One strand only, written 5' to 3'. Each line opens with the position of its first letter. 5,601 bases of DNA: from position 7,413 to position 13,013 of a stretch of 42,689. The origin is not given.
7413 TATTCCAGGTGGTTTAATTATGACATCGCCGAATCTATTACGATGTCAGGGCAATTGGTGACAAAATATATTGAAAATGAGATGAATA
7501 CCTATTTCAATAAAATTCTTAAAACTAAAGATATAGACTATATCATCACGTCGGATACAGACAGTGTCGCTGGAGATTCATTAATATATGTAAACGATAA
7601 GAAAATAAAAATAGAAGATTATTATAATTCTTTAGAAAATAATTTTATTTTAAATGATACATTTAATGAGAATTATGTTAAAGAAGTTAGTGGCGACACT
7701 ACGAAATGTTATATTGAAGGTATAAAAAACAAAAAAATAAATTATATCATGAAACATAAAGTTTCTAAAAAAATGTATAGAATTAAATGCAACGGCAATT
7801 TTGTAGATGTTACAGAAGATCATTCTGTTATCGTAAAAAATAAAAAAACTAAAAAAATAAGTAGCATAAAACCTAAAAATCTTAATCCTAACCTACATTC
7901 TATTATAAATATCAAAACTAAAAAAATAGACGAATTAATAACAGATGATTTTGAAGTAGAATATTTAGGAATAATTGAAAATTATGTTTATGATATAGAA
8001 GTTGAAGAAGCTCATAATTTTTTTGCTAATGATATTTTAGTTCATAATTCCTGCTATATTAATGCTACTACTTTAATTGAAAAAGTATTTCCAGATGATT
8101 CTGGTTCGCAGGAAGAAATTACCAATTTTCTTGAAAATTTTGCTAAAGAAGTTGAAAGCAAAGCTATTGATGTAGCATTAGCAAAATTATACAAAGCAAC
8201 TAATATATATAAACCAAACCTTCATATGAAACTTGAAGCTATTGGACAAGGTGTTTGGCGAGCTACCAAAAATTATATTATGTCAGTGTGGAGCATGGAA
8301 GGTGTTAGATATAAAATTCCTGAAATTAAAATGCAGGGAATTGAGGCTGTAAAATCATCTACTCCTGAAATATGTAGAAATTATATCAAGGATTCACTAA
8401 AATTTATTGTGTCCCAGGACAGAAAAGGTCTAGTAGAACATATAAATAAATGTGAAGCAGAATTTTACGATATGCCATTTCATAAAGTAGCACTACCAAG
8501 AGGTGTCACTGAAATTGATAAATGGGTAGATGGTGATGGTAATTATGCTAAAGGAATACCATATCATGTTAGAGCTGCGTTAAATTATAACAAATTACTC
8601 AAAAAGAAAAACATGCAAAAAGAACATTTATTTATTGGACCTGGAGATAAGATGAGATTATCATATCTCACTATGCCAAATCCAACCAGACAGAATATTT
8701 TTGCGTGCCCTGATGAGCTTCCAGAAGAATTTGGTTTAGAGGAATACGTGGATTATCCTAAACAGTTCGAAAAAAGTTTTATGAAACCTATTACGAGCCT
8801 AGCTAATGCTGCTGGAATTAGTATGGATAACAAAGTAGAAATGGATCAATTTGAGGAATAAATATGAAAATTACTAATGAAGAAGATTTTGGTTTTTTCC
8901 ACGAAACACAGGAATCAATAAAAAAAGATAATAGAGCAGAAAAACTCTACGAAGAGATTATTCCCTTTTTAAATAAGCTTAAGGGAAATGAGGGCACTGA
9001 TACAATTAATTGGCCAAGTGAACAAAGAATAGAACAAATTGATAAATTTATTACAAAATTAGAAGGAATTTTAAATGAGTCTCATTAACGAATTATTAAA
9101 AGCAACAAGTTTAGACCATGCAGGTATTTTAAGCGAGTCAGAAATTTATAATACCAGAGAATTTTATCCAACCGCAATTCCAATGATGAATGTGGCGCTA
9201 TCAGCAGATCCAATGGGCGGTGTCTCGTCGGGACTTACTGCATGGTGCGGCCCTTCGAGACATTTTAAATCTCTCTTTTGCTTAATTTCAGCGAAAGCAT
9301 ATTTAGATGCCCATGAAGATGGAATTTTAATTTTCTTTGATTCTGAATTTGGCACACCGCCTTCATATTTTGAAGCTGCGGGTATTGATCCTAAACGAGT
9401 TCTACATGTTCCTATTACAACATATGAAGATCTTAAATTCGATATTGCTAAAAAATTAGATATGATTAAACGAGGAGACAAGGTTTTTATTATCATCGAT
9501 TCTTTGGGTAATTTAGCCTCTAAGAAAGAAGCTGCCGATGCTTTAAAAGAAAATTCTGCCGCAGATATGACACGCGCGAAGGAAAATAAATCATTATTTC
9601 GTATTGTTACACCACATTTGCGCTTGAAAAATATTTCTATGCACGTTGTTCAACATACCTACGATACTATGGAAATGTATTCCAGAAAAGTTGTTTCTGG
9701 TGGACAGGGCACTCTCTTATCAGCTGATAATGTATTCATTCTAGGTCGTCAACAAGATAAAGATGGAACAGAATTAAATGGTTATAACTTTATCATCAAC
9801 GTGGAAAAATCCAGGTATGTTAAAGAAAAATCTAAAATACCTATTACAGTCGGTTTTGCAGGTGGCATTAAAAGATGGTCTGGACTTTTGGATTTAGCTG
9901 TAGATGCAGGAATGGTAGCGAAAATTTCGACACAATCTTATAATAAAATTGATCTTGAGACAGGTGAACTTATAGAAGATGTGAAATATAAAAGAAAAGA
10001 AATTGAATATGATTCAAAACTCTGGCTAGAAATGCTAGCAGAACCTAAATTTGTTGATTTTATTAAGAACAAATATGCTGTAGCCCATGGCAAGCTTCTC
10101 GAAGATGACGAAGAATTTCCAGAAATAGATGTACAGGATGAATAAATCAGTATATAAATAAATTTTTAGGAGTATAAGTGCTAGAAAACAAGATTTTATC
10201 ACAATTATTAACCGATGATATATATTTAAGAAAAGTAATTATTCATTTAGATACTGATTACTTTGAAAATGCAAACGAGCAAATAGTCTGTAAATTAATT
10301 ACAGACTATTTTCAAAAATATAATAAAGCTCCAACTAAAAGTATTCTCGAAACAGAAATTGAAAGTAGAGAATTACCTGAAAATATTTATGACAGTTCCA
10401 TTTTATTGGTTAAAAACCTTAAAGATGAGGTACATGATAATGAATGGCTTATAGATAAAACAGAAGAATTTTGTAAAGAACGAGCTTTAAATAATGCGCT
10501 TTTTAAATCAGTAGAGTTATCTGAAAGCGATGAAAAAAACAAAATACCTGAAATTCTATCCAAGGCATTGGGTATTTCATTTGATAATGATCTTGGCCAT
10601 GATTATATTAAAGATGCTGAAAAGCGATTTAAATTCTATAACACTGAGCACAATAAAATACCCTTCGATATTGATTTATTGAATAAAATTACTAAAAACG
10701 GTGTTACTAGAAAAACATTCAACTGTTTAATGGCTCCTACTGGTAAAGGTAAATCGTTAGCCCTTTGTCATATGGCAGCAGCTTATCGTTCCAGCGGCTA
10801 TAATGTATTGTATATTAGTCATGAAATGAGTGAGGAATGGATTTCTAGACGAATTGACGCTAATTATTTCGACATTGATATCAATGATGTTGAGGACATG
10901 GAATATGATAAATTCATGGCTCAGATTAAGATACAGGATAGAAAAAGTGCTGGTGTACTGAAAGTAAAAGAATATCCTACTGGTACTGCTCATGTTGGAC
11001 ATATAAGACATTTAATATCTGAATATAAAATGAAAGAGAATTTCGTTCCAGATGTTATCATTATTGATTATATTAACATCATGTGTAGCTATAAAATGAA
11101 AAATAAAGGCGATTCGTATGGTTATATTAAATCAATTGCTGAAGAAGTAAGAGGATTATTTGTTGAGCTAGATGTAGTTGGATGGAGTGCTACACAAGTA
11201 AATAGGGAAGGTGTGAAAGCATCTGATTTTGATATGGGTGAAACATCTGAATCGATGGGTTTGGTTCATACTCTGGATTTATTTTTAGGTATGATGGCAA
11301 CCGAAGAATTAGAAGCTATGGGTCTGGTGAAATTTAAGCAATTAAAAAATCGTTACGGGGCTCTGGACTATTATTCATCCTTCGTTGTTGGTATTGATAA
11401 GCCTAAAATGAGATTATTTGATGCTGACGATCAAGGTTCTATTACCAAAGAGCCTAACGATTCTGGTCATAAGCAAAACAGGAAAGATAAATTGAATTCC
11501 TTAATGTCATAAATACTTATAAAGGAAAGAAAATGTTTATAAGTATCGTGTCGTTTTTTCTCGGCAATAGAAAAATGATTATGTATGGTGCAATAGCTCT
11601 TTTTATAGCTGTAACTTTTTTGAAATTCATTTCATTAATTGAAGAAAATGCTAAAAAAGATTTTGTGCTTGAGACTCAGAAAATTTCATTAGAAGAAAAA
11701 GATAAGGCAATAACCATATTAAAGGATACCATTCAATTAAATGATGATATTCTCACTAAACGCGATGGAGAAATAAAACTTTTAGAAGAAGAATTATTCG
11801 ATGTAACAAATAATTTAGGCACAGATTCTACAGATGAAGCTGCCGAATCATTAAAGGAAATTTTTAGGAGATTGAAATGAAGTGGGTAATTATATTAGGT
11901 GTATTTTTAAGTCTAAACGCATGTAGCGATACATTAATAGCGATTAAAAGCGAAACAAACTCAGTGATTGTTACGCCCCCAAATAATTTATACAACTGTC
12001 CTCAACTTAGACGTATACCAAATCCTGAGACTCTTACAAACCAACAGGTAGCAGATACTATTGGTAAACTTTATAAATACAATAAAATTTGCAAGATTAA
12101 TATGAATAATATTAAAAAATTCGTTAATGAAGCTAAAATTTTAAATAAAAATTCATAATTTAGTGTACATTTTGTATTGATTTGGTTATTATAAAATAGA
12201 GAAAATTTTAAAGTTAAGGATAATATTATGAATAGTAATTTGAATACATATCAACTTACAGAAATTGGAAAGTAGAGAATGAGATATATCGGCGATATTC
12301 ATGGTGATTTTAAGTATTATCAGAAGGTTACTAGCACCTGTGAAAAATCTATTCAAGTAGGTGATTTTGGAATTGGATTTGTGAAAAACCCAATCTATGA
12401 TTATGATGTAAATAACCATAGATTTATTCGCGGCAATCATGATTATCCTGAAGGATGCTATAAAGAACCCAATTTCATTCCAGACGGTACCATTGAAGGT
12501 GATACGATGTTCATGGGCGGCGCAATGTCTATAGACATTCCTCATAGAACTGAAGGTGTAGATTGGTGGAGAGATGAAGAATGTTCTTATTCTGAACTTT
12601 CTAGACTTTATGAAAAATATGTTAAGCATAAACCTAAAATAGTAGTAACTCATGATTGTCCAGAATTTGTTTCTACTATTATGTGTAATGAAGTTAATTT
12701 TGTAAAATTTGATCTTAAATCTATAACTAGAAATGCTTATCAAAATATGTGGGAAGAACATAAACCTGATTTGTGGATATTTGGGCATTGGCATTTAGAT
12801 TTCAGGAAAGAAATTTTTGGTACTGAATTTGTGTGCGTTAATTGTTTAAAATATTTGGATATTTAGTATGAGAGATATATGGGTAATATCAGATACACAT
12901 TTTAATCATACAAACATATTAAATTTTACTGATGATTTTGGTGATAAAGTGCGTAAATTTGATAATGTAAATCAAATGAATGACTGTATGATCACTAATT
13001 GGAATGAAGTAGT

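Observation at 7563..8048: Ser1/Ser+1 mini-intein splitting the DTDS catalytic motif of the DNA polymerase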

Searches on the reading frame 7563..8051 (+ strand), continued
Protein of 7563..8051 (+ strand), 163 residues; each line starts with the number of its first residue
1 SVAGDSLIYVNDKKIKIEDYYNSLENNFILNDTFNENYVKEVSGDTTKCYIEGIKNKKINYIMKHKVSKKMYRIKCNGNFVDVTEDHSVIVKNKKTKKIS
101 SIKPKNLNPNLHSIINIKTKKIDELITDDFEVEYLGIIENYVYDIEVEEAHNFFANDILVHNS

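Call 44: search_protein_families(library=pfam, proteins=[L003:4847-5791:+, L003:5737-6111:+, L004:5637-6305:+, L004:4661-5023:+, L003:3829-3948:+], max_evalue=0.1)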
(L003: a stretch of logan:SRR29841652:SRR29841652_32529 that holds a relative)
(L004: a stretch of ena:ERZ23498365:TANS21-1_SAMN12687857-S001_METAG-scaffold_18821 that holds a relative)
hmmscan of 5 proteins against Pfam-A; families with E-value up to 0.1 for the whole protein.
L003:4847-5791:+ (315 aa): 1 family
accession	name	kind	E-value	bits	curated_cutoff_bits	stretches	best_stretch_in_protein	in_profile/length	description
PF18741.7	MTES_1575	-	0.00018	22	38.2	1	259-300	53-94/96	REase_MTES_1575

L003:5737-6111:+ (125 aa): 4 families
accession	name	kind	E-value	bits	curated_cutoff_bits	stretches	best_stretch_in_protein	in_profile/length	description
PF14890.11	Intein_splicing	-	9.4e-07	29.2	35.8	1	23-46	132-155/155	Intein splicing domain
PF20832.2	Reov_VP3_MTase2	-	0.0018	18.4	24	1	23-96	36-108/203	Reovirus VP3 protein, Methyltransferase domain 2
PF14848.11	HU-DNA_bdg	-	0.019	15.4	30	1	46-91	25-69/124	DNA-binding domain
PF25537.1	DUF7921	-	0.068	14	27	0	96-121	13-38/40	Domain of unknown function (DUF7921)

L004:5637-6305:+ (223 aa): 0 families

L004:4661-5023:+ (121 aa): 2 families
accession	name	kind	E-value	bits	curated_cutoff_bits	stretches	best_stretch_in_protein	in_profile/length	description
PF11801.13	Tom37_C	-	0.03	14.8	22.5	1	68-114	67-113/145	Tom37 C-terminal domain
PF08765.17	Mor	-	0.038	14.4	24.9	1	30-105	31-106/107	Mor transcription activator family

L003:3829-3948:+ (40 aa): 0 families

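Call 52: search_protein_families(library=pfam, proteins=[P0168, P0179, P0218, P0230, P0239, P0263, P0275, P0277, P0284, P0286], max_evalue=0.001)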
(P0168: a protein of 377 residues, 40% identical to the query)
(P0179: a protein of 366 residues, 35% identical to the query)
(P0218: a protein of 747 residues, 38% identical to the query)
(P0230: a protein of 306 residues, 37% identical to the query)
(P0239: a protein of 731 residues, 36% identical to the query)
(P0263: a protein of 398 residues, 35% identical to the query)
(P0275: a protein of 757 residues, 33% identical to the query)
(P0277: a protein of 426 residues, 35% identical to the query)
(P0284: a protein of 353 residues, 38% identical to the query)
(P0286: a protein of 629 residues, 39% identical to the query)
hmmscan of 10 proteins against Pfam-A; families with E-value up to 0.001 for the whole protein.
P0168 (377 aa): 1 family
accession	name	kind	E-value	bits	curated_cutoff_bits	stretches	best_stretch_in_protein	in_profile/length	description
PF14890.11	Intein_splicing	-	4.4e-19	69.2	35.8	2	56-204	6-155/155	Intein splicing domain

P0179 (366 aa): 1 family
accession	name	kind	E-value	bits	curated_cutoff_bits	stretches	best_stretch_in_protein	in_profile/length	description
PF14890.11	Intein_splicing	-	7.7e-19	68.5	35.8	2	272-364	10-93/155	Intein splicing domain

P0218 (747 aa): 2 families
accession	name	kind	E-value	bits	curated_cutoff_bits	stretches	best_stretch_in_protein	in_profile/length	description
PF14890.11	Intein_splicing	-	1.1e-20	74.4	35.8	2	350-460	37-155/155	Intein splicing domain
PF00136.26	DNA_pol_B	-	8e-09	35.2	23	1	27-91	146-208/453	DNA polymerase family B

P0230 (306 aa): 2 families
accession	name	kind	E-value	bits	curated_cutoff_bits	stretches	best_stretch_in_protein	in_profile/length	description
PF14890.11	Intein_splicing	-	8.7e-20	71.5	35.8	2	32-185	2-155/155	Intein splicing domain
PF01079.26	Hint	-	0.00099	19.2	29.7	0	66-134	38-113/213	Hint module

P0239 (731 aa): 2 families
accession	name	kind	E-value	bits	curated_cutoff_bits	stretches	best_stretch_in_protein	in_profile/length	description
PF14890.11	Intein_splicing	-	2.4e-20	73.3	35.8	2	130-278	7-155/155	Intein splicing domain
PF00136.26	DNA_pol_B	-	4.5e-13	49.2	23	2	512-590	268-340/453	DNA polymerase family B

P0263 (398 aa): 2 families
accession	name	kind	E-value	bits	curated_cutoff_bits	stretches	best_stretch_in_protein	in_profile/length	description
PF14890.11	Intein_splicing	-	1.8e-16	60.7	35.8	2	135-234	10-96/155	Intein splicing domain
PF00136.26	DNA_pol_B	-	0.00084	18.7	23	0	49-150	147-254/453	DNA polymerase family B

P0275 (757 aa): 2 families
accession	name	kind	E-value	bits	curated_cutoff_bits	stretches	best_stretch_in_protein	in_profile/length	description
PF14890.11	Intein_splicing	-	7.5e-17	62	35.8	2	317-415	10-95/155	Intein splicing domain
PF00136.26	DNA_pol_B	-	1.5e-11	44.2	23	1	26-141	145-233/453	DNA polymerase family B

P0277 (426 aa): 2 families
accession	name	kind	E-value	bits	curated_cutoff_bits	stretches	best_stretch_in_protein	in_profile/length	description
PF14890.11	Intein_splicing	-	9.7e-18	64.9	35.8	2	156-307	8-155/155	Intein splicing domain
PF00136.26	DNA_pol_B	-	2.4e-09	37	23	1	36-161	145-248/453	DNA polymerase family B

P0284 (353 aa): 2 families
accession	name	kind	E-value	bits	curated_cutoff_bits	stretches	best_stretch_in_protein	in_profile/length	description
PF14890.11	Intein_splicing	-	1.4e-25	90.4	35.8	2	107-231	20-155/155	Intein splicing domain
PF01079.26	Hint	-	4.9e-07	30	29.7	0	277-334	36-93/213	Hint module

P0286 (629 aa): 1 family
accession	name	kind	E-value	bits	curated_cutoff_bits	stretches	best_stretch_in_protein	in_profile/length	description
PF14890.11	Intein_splicing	-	3.6e-12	46.8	35.8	1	228-315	13-99/155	Intein splicing domain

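Call 60: find_encoding_contigs(protein=P0001, flank=3000, max_places=2)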
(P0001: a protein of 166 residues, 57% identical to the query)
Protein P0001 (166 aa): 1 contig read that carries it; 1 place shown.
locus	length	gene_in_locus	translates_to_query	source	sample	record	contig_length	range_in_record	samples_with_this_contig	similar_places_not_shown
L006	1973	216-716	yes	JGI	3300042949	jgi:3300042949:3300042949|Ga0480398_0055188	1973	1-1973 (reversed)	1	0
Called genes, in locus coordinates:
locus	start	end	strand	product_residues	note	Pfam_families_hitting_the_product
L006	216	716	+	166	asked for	PF14890:Intein_splicing (faint)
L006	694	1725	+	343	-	-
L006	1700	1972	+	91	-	?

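Call 62: search_protein_families(library=pfam, proteins=[L006:694-1722:+], max_evalue=0.1)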
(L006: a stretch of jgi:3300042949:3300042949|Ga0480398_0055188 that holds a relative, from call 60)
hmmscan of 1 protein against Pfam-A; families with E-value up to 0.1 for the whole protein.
L006:694-1722:+ (343 aa): 3 families
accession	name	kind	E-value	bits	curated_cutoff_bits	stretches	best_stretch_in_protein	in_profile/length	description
PF04480.18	DUF559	-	0.0035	17.6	20.6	0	245-268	42-65/109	Protein of unknown function (DUF559)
PF18741.7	MTES_1575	-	0.0044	17.5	38.2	1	287-332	49-93/96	REase_MTES_1575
PF02847.23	MA3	-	0.086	13.3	23.2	0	175-225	42-91/113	MA3 domain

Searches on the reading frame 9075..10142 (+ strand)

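Call 32: search_protein_families(library=phrogs, proteins=[window:9075-10142:+], max_evalue=0.00001)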
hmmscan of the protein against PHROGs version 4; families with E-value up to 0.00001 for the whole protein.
window:9075-10142:+ (356 aa): 4 families
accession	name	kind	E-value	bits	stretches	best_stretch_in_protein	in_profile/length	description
phrog_97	-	other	3.5e-77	261.7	1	1-311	21-319/506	UvsX-like recombinase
phrog_8337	-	DNA, RNA and nucleotide metabolism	1e-55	190.1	1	3-212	22-228/273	DNA repair protein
phrog_18112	-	other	4.4e-37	128.7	1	199-346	22-171/207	recombinase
phrog_31060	-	unknown function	7.8e-20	72.7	1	227-342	5-118/134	-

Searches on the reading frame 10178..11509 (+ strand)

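Call 32: search_protein_families(library=phrogs, proteins=[window:10178-11509:+], max_evalue=0.00001)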
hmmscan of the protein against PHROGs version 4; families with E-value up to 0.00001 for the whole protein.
window:10178-11509:+ (444 aa): 3 families
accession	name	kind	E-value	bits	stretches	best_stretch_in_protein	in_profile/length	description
phrog_19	-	DNA, RNA and nucleotide metabolism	2e-107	361.6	1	2-424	163-589/621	DnaB-like replicative helicase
phrog_239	-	DNA, RNA and nucleotide metabolism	1.9e-14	54.6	1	155-435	335-618/801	DNA primase/helicase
phrog_243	-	DNA, RNA and nucleotide metabolism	6.9e-07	29.5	1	173-398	29-248/273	DnaB-like replicative helicase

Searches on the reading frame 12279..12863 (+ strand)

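Call 41: search_protein_families(library=pfam, proteins=[window:12279-12863:+], max_evalue=0.01)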
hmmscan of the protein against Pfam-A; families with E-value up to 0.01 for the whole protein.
window:12279-12863:+ (195 aa): 2 families
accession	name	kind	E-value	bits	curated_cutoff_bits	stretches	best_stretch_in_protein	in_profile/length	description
PF00149.33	Metallophos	-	7.1e-08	33.5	21.5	1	4-172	6-189/191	Calcineurin-like phosphoesterase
PF12850.12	Metallophos_2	-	0.0024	18.4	27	1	4-184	6-129/154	Calcineurin-like phosphoesterase superfamily domain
